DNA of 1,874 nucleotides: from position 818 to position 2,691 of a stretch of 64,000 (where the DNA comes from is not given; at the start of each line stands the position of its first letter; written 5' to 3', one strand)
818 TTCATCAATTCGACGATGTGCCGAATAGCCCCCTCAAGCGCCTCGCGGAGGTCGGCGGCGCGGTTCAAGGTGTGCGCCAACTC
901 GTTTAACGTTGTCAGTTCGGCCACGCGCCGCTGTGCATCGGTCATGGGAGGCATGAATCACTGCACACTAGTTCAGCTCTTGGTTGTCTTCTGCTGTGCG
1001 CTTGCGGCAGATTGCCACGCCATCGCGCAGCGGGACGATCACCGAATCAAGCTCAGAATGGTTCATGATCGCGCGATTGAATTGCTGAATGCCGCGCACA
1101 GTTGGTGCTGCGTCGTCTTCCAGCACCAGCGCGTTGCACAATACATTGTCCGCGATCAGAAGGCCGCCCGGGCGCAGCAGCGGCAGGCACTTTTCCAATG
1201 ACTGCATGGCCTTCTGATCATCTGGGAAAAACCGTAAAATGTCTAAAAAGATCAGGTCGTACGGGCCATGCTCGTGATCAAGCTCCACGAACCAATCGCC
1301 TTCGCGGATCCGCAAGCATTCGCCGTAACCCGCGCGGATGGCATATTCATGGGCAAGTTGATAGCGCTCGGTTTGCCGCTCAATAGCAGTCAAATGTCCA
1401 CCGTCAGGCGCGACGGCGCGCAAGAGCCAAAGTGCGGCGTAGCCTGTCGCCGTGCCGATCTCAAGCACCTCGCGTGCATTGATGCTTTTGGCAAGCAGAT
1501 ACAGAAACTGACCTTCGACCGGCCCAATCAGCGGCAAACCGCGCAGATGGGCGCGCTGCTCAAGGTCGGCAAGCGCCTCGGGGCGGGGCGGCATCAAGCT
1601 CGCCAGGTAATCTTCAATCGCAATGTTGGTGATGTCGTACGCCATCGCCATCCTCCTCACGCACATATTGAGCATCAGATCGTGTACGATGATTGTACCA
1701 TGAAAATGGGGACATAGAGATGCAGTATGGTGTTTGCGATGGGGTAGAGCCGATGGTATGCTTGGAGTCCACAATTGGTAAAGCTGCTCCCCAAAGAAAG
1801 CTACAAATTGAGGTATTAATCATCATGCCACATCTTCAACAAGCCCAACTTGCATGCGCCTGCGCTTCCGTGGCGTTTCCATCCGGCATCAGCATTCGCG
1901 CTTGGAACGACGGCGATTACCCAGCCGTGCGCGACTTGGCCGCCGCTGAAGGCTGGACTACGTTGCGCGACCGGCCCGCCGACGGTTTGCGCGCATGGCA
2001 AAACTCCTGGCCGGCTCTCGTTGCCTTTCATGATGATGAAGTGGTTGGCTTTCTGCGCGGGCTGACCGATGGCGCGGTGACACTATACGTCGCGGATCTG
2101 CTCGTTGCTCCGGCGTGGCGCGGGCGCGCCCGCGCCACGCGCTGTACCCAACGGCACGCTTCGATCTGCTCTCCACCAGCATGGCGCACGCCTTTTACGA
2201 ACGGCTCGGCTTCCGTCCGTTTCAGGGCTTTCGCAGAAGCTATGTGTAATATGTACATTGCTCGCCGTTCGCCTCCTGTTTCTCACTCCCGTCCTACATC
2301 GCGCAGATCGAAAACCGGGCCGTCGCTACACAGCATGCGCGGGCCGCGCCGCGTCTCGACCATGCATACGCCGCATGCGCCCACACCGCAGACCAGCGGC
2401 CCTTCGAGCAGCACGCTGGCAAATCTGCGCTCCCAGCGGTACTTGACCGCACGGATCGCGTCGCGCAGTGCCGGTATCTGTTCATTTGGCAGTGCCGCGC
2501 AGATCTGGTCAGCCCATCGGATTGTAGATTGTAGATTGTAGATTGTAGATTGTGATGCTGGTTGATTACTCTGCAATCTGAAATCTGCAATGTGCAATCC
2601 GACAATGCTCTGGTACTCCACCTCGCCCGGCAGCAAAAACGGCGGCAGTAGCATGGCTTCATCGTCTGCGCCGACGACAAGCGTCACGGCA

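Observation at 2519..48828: Window-wide family of heptanucleotide-repeat hairpin elements, in genes as well as between them (overview)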

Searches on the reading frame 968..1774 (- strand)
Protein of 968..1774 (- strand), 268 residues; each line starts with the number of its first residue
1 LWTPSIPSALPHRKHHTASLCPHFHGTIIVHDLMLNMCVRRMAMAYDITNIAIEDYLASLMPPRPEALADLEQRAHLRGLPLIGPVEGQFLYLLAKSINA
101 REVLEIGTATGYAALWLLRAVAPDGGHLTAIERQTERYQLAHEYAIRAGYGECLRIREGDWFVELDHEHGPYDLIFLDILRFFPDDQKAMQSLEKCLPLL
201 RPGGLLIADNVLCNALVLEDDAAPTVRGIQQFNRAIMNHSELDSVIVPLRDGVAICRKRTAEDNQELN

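Call 9: search_protein_families(library=pfam, proteins=[window:968-1774:-])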
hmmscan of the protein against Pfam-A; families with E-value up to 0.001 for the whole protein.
window:968-1774:- (268 aa): 7 families
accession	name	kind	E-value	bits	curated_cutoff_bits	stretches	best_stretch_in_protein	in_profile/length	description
PF01596.23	Methyltransf_3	-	4.1e-32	111.6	22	1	83-258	28-203/204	O-methyltransferase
PF13578.12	Methyltransf_24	-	1.5e-13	51.9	26.3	1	104-211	1-105/105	Methyltransferase domain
PF13649.12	Methyltransf_25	-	1e-07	33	27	1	103-204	1-97/97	Methyltransferase domain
PF13847.12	Methyltransf_31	-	8e-07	29.3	27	1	101-211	5-112/145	Methyltransferase domain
PF08241.18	Methyltransf_11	-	0.00023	22.2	21.2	1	104-207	1-94/95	Methyltransferase domain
PF01135.25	PCMT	-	0.0004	20.7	20.3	1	100-177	74-148/210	Protein-L-isoaspartate(D-aspartate) O-methyltransferase (PCMT)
PF13489.12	Methyltransf_23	-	0.00084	19.5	27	0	91-208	14-116/164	Methyltransferase domain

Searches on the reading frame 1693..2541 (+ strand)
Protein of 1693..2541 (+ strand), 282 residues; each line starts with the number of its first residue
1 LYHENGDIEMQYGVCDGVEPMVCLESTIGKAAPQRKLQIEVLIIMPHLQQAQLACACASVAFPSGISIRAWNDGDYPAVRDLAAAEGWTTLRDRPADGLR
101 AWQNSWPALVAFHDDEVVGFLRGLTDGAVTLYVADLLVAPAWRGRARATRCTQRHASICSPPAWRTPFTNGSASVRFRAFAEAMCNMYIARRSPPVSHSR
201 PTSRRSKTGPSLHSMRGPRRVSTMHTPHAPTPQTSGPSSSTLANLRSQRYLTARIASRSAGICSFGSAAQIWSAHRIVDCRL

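Call 8: search_protein_families(library=pfam, proteins=[window:1693-2541:+])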
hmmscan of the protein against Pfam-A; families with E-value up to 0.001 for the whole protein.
window:1693-2541:+ (282 aa): 2 families
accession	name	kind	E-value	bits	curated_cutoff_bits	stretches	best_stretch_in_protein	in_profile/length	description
PF00583.31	Acetyltransf_1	-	1.7e-05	25.5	20.7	1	87-150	15-79/116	Acetyltransferase (GNAT) family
PF13508.13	Acetyltransf_7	-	0.00081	20.2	27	0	109-152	6-50/84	Acetyltransferase (GNAT) domain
